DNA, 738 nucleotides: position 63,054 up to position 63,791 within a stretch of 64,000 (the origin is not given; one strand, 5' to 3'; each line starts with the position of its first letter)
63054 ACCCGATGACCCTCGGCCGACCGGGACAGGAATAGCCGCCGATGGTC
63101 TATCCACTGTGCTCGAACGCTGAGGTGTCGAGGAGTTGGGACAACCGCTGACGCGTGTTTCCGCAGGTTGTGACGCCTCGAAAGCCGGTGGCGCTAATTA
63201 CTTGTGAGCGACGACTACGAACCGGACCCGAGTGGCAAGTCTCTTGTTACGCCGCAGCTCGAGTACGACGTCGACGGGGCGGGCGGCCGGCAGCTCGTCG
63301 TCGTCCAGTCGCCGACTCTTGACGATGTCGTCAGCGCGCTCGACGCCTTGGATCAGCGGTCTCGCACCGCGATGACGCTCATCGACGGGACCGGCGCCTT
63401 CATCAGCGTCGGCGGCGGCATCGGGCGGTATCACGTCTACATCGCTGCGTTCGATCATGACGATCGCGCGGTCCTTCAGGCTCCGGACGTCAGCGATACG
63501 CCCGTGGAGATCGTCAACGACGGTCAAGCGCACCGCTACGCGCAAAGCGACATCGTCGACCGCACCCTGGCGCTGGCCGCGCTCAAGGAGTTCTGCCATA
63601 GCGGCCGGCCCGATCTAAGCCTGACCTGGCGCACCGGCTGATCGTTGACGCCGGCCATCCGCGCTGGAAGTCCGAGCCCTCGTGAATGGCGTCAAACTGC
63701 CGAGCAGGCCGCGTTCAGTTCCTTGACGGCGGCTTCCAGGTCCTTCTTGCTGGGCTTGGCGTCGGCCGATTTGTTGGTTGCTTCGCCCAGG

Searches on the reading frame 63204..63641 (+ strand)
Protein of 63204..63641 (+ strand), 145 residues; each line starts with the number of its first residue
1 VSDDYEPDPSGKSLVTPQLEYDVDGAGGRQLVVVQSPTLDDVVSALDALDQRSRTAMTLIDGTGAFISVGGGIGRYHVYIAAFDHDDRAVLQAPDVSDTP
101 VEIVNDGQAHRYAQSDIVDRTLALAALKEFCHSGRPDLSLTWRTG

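Call 38: search_protein_families(library=pfam, proteins=[window:63204-63641:+], max_evalue=0.001)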
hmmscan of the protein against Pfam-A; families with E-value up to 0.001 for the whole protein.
window:63204-63641:+ (145 aa): 1 family
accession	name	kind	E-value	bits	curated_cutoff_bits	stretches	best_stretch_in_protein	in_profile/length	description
PF14430.11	Imm1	-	2.9e-08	35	22.4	1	36-143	7-124/125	Immunity protein Imm1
